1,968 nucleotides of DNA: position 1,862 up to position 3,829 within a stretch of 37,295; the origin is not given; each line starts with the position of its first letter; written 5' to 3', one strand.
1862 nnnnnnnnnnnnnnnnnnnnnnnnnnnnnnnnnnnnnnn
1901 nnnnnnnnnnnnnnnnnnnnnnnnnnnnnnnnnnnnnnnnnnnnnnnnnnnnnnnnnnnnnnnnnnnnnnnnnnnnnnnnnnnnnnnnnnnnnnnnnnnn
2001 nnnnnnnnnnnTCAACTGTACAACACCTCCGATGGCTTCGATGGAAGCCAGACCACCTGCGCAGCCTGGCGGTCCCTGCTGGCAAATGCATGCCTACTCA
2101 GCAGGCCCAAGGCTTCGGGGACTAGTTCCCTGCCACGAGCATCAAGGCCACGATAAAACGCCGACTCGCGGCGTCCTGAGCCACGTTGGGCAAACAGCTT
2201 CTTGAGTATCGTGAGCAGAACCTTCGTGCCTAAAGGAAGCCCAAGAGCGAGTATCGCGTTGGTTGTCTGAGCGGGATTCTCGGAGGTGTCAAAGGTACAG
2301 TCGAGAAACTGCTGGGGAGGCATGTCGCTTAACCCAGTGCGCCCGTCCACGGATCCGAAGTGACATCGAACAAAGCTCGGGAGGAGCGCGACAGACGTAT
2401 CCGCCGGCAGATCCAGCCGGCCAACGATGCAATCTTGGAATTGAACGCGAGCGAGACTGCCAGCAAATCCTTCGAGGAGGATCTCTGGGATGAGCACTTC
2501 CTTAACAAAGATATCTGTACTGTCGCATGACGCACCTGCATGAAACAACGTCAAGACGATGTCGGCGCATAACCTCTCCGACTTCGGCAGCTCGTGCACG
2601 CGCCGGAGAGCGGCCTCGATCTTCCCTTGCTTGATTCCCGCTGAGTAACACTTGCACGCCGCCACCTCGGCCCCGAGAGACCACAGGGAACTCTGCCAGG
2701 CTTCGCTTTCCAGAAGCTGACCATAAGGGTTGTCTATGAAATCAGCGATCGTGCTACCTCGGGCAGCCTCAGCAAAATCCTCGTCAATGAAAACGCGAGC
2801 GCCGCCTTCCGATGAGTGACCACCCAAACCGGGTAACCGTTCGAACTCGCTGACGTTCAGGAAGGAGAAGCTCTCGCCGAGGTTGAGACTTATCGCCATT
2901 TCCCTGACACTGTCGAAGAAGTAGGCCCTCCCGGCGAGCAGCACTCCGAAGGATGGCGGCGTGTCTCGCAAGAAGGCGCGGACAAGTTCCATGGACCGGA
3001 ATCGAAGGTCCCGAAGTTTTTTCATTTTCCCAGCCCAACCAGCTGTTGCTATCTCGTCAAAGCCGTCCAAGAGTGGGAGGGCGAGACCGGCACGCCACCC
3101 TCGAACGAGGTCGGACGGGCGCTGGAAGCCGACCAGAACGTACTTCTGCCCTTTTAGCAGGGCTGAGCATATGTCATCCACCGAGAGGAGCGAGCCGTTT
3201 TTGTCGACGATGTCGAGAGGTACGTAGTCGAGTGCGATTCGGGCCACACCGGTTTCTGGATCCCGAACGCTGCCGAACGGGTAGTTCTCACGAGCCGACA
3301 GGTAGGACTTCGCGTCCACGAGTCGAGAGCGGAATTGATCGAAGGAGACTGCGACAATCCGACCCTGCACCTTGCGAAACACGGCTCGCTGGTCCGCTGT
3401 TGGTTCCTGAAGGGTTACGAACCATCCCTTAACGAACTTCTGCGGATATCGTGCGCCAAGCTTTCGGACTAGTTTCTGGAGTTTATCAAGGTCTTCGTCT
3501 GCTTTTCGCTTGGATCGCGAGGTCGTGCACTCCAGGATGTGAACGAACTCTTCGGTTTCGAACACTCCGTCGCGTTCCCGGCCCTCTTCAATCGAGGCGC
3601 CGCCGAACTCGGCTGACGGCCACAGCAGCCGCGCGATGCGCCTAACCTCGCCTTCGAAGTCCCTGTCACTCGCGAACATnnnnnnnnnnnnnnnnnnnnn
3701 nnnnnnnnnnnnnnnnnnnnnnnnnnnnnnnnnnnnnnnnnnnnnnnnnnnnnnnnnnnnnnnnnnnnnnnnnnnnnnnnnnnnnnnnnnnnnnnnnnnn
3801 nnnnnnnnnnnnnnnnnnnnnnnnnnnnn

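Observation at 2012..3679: REase-like/STAND-like 555-aa protein that lacks a P-loop: candidate novel or decaying defence effector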

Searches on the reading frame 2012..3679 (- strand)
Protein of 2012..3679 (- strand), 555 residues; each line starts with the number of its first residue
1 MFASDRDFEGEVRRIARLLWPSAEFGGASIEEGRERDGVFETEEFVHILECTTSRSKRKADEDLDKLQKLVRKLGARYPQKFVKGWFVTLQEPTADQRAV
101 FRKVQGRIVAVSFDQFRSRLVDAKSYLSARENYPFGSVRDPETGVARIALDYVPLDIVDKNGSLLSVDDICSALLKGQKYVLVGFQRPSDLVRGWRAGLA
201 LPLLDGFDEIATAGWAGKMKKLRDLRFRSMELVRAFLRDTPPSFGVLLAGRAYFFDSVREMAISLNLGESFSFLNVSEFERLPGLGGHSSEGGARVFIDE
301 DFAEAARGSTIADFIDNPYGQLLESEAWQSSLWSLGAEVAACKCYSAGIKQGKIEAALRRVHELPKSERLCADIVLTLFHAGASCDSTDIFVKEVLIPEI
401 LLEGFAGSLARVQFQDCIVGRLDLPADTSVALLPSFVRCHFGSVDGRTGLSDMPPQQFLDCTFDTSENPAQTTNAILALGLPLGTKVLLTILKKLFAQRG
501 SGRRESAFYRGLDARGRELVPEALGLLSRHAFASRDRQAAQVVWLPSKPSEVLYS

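Call 3: search_protein_families(library=pfam, proteins=[window:2012-3679:-], max_evalue=1)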
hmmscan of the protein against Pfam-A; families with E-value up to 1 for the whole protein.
window:2012-3679:- (555 aa): 2 families
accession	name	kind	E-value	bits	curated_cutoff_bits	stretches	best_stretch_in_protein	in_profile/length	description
PF09002.17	Card1_endonuc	-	0.011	15.8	26.4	1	35-94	47-104/136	Card1-like, endonuclease domain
PF11433.13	DUF3198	-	0.049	13.9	28.7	1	50-81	8-39/50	Protein of unknown function (DUF3198)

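Call 4: search_protein_families(library=padloc, proteins=[window:2012-3679:-], max_evalue=1)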
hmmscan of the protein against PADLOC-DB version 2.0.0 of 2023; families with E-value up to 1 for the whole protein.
window:2012-3679:- (555 aa): 2 families
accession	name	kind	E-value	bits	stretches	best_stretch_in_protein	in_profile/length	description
PDLC01619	Csx1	-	0.0015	15.7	1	36-94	258-311/330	CAS-III; associated_signaling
PDLC01880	CARF4--CARF_PDDEXK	-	0.03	11.6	1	37-97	277-334/364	-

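Call 5: search_protein_families(library=ncbifam, proteins=[window:2012-3679:-], max_evalue=1)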
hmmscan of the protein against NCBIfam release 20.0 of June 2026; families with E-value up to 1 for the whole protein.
window:2012-3679:- (555 aa): 0 families

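Call 6: find_homologous_proteins(query=window:2012-3679:-, max_evalue=0.001)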
Query window:2012-3679:- (555 aa): 644 proteins with E <= 0.001 among 8000 candidates; the best 120 are listed.
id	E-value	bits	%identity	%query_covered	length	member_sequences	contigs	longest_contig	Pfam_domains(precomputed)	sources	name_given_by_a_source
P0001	0.0e+0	1244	100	100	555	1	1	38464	-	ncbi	-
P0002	4.4e-256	869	62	50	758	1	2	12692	PF05729.19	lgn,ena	-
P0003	2.7e-237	806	63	49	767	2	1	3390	PF05729.19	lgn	-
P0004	6.3e-230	782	61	49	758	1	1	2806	-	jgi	jgi:hypothetical protein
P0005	8.1e-225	765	56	50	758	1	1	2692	PF05729.19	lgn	-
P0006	7.6e-221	752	55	50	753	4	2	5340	-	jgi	jgi:hypothetical protein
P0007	2.8e-220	750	56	50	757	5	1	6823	-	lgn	-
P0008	2.7e-219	747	55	50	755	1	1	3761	-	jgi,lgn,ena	jgi:hypothetical protein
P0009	7.3e-219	746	58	49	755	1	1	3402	-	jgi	jgi:hypothetical protein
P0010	2.6e-215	734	57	49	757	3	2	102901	PF05729.19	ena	-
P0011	1.2e-209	715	53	50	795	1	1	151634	PF05729.19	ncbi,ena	-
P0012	1.7e-209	715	54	49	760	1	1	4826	PF05729.19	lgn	-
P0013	6.7e-209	713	54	50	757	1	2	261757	PF05729.19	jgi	jgi:hypothetical protein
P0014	1.3e-208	712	53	50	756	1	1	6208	-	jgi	jgi:hypothetical protein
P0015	1.5e-208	712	50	53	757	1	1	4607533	PF05729.19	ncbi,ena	-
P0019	1.3e-207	709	56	50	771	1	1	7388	PF05729.19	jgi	jgi:hypothetical protein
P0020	2.7e-206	704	72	33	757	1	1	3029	PF05729.19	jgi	jgi:hypothetical protein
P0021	4.4e-205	700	54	50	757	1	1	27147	PF05729.19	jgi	jgi:hypothetical protein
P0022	1.4e-204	699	52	50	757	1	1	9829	PF05729.19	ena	-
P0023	8.4e-201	686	51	49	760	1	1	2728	PF05729.19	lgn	-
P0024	6.6e-197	673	55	49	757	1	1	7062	PF05729.19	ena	-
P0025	5.8e-195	667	53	50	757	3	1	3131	PF05729.19,PF13191.13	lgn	-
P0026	1.2e-193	662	52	49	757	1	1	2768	PF05729.19,PF13191.13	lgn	-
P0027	1.3e-193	662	50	49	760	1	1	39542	PF05729.19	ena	-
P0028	4.9e-193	660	52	50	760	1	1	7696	PF05729.19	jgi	-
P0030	9.1e-193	660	54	50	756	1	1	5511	PF05729.19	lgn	-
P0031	2.4e-192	658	52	49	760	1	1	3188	PF05729.19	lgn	-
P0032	5.1e-189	647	53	50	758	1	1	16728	PF05729.19,PF13191.13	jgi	-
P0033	1.5e-188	646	46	52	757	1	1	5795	PF05729.19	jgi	jgi:hypothetical protein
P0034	2.7e-187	642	47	49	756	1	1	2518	PF05729.19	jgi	jgi:AraC-like DNA-binding protein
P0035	1.0e-185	636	48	50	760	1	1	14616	PF05729.19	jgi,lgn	jgi:hypothetical protein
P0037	1.1e-183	630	50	49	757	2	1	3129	PF05729.19,PF13191.13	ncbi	-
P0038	1.3e-183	629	50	49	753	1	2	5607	PF05729.19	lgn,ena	-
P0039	6.0e-183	627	49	49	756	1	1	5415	PF05729.19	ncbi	-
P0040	1.2e-181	623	50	49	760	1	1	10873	PF05729.19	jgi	jgi:hypothetical protein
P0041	4.7e-181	621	50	50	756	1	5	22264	PF05729.19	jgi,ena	-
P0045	4.1e-180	618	50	49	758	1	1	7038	PF05729.19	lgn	-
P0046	6.0e-180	617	51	49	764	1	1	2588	PF05729.19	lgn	-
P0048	1.6e-178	612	48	50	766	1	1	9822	PF05729.19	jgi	jgi:hypothetical protein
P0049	1.9e-178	612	49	50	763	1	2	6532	PF05729.19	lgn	-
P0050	7.6e-178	610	49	49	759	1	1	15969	PF05729.19,PF20720.4,PF13191.13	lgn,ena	-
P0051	8.5e-178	610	50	49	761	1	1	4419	PF05729.19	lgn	-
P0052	9.0e-178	610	51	50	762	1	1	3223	PF05729.19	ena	-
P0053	1.2e-176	606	48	48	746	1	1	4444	PF05729.19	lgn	-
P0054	2.3e-176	605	49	50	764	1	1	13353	PF05729.19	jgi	jgi:hypothetical protein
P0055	1.5e-175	603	50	49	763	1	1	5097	PF05729.19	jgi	jgi:hypothetical protein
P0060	1.4e-173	596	50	50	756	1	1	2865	PF05729.19,PF13191.13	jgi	jgi:hypothetical protein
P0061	2.3e-173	596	47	48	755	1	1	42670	PF05729.19,PF13191.13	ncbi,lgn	ncbi:MAG: NACHT domain-containing protein [Anaerolineae bacterium]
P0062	5.9e-173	594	50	49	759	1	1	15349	PF05729.19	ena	-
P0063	2.3e-172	592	49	49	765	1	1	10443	PF05729.19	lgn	-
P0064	6.1e-172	591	59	33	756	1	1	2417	PF05729.19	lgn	-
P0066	2.3e-169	582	47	49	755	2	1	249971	PF05729.19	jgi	jgi:hypothetical protein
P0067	2.9e-168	579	46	49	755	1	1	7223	PF05729.19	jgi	-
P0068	1.7e-167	576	49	49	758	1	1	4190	PF05729.19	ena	-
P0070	7.2e-166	571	45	49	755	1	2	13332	PF05729.19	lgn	-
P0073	2.0e-163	563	48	49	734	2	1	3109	PF05729.19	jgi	-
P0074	2.2e-163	563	43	50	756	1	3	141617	PF05729.19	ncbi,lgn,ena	ncbi:MAG: NACHT domain-containing protein [Candidatus Zixiibacteriota bacterium]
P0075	1.5e-160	553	45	49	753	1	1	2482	PF05729.19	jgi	jgi:hypothetical protein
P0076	4.1e-160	552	53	49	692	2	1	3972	PF05729.19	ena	-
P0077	2.1e-159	549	43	49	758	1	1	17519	PF05729.19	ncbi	-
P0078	4.8e-158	545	48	50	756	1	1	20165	PF05729.19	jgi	jgi:hypothetical protein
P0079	3.2e-157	542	49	45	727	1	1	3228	PF05729.19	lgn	-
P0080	8.2e-156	538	48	50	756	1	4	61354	PF05729.19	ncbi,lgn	-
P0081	1.5e-155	537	50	51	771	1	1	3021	PF05729.19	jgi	jgi:hypothetical protein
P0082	1.3e-154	534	43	50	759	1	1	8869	PF05729.19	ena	-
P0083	5.4e-154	532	43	49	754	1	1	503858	PF05729.19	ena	-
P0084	2.2e-151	523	41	50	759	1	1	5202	PF05729.19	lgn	-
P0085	5.9e-151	522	44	49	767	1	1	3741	PF05729.19,PF13191.13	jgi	jgi:hypothetical protein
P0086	1.7e-150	520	57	33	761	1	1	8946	PF05729.19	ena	-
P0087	8.7e-150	518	44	50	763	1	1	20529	PF05729.19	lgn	-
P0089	6.3e-149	515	41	49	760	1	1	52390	PF05729.19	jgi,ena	-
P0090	1.2e-148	514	38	49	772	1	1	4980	PF05729.19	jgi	jgi:hypothetical protein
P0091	1.3e-148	514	43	49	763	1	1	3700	PF05729.19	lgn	-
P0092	6.3e-148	512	52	49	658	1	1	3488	PF05729.19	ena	-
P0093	1.3e-147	511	45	50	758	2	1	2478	PF05729.19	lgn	-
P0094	1.9e-147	510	51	40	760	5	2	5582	PF05729.19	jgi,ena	jgi:hypothetical protein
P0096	4.6e-145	502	42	50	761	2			PF05729.19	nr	nr:NACHT domain-containing protein [Corallococcus coralloides]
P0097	3.8e-144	499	47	50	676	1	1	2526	PF05729.19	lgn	-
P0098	5.6e-144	499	43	50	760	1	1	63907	PF05729.19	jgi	jgi:hypothetical protein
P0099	1.6e-143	497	47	49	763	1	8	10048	PF05729.19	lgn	-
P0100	1.6e-143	497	49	49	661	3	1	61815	PF05729.19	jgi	jgi:hypothetical protein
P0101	6.3e-141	488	41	50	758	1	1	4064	PF05729.19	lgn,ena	-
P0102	7.5e-141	488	44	50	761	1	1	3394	PF05729.19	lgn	-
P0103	3.2e-140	486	41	48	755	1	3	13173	PF05729.19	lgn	-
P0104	5.2e-139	482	60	29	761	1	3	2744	PF05729.19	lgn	-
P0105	1.7e-138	480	42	49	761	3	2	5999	PF05729.19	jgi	jgi:hypothetical protein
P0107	2.5e-138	480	39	50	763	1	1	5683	PF05729.19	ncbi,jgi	-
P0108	7.6e-138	478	38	49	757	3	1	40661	PF05729.19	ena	-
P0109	2.0e-137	477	43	49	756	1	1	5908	PF05729.19,PF13191.13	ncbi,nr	ncbi:MAG: hypothetical protein LC641_05320 [Spirochaeta sp.]|nr:hypothetical protein [Spirochaeta sp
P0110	2.6e-137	477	43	50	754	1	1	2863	PF05729.19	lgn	-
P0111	9.7e-137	475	58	49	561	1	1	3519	-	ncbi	-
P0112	1.0e-136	475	38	50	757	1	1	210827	PF05729.19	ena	-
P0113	1.3e-136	474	44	50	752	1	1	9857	PF05729.19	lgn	-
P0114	2.2e-136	473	45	50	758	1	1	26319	PF05729.19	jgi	jgi:hypothetical protein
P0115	8.8e-136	471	54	33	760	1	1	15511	PF05729.19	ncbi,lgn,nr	ncbi:MAG: NACHT domain-containing protein [Thermoflexales bacterium]|nr:NACHT domain-containing prot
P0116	2.3e-135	470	39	49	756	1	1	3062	PF05729.19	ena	-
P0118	4.7e-135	469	52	33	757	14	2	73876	PF05729.19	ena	-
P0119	4.9e-135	469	42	50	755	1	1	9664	PF05729.19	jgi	jgi:NACHT domain-containing protein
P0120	5.8e-135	469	42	48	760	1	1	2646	PF05729.19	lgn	-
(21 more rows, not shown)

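Call 7: search_solved_structures(query=window:2012-3679:-, max_evalue=10, show_alignments=2)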
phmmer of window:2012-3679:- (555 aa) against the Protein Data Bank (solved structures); distinct sequences matched with E-value up to 10: 0.

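Call 12: search_protein_families(library=pfam, proteins=[P0002, P0015, P0096, P0011], max_evalue=1)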
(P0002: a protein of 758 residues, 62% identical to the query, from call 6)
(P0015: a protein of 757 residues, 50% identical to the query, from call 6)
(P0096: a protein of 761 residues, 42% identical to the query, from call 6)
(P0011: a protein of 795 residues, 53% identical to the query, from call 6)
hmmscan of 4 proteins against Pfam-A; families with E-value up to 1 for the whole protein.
P0002 (758 aa): 6 families
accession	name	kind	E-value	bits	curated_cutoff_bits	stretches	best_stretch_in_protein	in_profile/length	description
PF05729.18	NACHT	-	8e-07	29.5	26.7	1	180-346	3-162/167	NACHT domain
PF11433.13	DUF3198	-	0.0044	17.2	28.7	1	50-81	8-39/50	Protein of unknown function (DUF3198)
PF13191.12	AAA_16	-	0.012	16.5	32.6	1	180-212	27-63/167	AAA ATPase domain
PF13401.12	AAA_22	-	0.096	13.4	27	1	180-219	8-41/130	AAA domain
PF09002.17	Card1_endonuc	-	0.17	11.9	26.4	1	36-98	48-108/136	Card1-like, endonuclease domain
PF14117.11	DUF4287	-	0.19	12.3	27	1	519-545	22-48/60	Domain of unknown function (DUF4287)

P0015 (757 aa): 2 families
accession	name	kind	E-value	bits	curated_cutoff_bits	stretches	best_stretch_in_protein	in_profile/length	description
PF05729.18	NACHT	-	5.1e-07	30.1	26.7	1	179-345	2-161/167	NACHT domain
PF13191.12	AAA_16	-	0.00028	21.9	32.6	1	175-295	20-158/167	AAA ATPase domain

P0096 (761 aa): 4 families
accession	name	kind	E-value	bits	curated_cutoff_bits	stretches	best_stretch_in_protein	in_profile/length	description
PF05729.18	NACHT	-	5.2e-08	33.3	26.7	1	185-351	3-162/167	NACHT domain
PF13191.12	AAA_16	-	0.013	16.5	32.6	1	172-218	12-63/167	AAA ATPase domain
PF00005.33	ABC_tran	-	0.11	13.5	25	1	173-202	2-31/137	ABC transporter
PF25199.1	nSTAND_NTPase5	-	0.11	12.7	34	1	182-207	41-66/145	Novel STAND NTPase 5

P0011 (795 aa): 3 families
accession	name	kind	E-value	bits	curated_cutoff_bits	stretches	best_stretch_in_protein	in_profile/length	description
PF05729.18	NACHT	-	8.4e-06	26.2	26.7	1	219-385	3-162/167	NACHT domain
PF13191.12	AAA_16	-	0.00014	22.9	32.6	1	197-299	3-103/167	AAA ATPase domain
PF19968.4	VMAP-M7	-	0.086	13.4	27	1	57-131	65-139/160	vWA-MoxR associated protein middle region (VMAP-M) 7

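Call 13: search_protein_families(library=padloc, proteins=[P0002, P0015, P0096, P0011], max_evalue=1)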
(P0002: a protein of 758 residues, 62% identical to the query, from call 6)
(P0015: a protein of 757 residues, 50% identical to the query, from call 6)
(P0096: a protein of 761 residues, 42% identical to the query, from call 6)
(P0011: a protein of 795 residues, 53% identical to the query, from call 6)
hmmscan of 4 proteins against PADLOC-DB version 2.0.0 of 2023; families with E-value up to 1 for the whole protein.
P0002 (758 aa): 1 family
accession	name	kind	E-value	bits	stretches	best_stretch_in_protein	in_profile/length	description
PDLC01968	CARF_PDDEXK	-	0.034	11.3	1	37-83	277-321/361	-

P0015 (757 aa): 0 families

P0096 (761 aa): 2 families
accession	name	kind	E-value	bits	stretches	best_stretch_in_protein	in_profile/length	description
PDLC04135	mad3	-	0.012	13.2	1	173-206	14-46/374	mads_3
PDLC00301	PtuA1|PtuA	-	0.039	10.9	1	185-238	38-90/429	AAA ATPase domain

P0011 (795 aa): 0 families

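Call 15: find_encoding_contigs(protein=P0001, flank=10000, max_places=4)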
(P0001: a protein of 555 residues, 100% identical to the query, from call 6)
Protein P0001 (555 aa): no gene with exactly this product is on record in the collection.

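Call 16: find_encoding_contigs(protein=P0002, flank=8000, max_places=4)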
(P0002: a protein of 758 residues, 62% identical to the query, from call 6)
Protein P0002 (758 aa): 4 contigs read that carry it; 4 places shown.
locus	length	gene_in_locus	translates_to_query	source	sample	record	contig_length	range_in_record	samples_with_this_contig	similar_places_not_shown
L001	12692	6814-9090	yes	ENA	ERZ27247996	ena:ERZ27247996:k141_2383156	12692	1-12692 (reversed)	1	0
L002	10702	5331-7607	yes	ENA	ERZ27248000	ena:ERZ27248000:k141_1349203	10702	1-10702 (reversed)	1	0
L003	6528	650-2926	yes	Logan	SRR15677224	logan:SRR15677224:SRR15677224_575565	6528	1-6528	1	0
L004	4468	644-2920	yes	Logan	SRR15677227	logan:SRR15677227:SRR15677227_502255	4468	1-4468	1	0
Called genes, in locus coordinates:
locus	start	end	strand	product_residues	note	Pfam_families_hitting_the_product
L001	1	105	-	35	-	?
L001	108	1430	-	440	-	PF07992:Pyr_redox_2 (weak), PF12831:FAD_oxidored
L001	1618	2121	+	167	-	PF02548:Pantoate_transf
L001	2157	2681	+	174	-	PF05163:DinB, PF04978:MST (weak), PF12867:DinB_2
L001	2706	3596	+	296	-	PF02569:Pantoate_ligase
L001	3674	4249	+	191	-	-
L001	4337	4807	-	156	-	PF00578:AhpC-TSA, PF08534:Redoxin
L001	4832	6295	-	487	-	PF02934:GatB_N, PF02637:GatB_Yqey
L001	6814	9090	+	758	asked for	PF05729:NACHT (weak)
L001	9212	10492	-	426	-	PF03033:Glyco_transf_28, PF00201:UDPGT, PF04101:Glyco_tran_28_C (faint), PF06722:EryCIII-like_C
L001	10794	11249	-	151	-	PF16867:DMSP_lyase (weak), PF07883:Cupin_2, PF02311:AraC_binding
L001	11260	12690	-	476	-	?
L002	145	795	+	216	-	PF00571:CBS, PF04972:BON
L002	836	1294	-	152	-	PF01042:Ribonuc_L-PSP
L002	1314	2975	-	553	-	PF00501:AMP-binding, PF13193:AMP-binding_C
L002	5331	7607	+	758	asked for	PF05729:NACHT (weak)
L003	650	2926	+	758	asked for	PF05729:NACHT (weak)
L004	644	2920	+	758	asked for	PF05729:NACHT (weak)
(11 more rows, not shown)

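Call 18: list_cluster_members(proteins=[P0001, P0015, P0011, P0111])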
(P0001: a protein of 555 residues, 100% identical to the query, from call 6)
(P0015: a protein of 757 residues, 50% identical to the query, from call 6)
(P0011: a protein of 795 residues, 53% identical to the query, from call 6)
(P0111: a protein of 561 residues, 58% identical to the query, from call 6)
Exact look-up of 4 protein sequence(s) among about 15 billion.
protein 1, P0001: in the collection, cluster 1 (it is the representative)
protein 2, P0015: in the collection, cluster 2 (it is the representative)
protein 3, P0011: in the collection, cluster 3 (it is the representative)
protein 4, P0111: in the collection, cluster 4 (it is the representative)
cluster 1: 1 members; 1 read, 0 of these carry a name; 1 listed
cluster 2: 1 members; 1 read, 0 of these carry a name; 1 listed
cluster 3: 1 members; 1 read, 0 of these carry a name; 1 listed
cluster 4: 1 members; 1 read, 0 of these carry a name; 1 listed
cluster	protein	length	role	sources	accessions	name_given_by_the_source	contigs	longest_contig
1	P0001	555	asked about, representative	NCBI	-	-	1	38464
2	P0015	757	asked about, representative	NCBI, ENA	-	-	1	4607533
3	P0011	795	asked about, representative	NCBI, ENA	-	-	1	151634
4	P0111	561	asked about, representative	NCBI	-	-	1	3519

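Call 19: find_encoding_contigs(protein=P0015, flank=10000, max_places=2)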
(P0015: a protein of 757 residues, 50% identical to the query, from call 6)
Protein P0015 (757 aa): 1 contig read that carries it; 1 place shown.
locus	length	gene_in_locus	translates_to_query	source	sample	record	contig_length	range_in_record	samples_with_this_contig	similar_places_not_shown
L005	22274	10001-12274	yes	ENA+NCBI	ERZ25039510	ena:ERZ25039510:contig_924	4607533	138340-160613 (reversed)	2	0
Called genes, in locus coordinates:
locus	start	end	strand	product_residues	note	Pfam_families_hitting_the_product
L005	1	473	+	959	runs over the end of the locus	PF03098:An_peroxidase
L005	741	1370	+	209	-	-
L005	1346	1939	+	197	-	PF01694:Rhomboid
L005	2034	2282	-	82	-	-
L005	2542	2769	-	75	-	-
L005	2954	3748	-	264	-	-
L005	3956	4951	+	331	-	PF02195:ParB_N (weak)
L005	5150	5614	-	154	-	PF09557:DUF2382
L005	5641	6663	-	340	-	PF09557:DUF2382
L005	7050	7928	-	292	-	PF07731:Cu-oxidase_2 (faint), PF07732:Cu-oxidase_3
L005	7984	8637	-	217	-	PF22381:Staph_reg_Sar_Rot (weak), PF01047:MarR, PF12802:MarR_2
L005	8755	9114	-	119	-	PF01927:Mut7-C (weak), PF18480:DUF5615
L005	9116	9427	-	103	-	PF04255:DUF433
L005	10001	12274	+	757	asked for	PF05729:NACHT (weak)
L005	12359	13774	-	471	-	PF01565:FAD_binding_4, PF08031:BBE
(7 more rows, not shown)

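Call 20: find_encoding_contigs(protein=P0013, flank=10000, max_places=2)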
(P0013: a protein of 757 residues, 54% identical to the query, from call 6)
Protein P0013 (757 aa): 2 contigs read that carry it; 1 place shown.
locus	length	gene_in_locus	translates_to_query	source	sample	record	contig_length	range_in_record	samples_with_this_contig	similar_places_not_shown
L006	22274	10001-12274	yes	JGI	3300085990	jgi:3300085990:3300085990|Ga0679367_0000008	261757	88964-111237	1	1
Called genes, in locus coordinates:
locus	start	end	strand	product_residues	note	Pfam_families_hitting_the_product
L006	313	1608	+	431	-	PF07995:GSDH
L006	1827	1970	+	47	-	-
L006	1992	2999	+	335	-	PF08240:ADH_N, PF00107:ADH_zinc_N, PF13602:ADH_zinc_N_2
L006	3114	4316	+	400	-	PF01070:FMN_dh, PF01645:Glu_synthase (weak)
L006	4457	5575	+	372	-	PF00149:Metallophos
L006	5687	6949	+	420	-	PF01053:Cys_Met_Meta_PP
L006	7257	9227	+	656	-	PF13442:Cytochrome_CBB3 (weak), PF13360:PQQ_2, PF01011:PQQ, PF13570:Beta-prop_ACSF4, PF07774:EMC1_C (faint), PF25293:Beta-prop_EMC1_N (faint), PF13360:PQQ_2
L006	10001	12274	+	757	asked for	PF05729:NACHT (weak)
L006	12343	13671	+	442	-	PF02403:Seryl_tRNA_N, PF00587:tRNA-synt_2b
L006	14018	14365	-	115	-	-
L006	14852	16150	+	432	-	PF02812:ELFV_dehydrog_N, PF00208:ELFV_dehydrog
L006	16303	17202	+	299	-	PF01256:Carb_kinase (faint), PF08543:Phos_pyr_kin, PF00294:PfkB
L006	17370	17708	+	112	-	PF05973:Gp49 (weak)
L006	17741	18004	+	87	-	PF21716:dnstrm_HI1420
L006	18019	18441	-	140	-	PF03625:DUF302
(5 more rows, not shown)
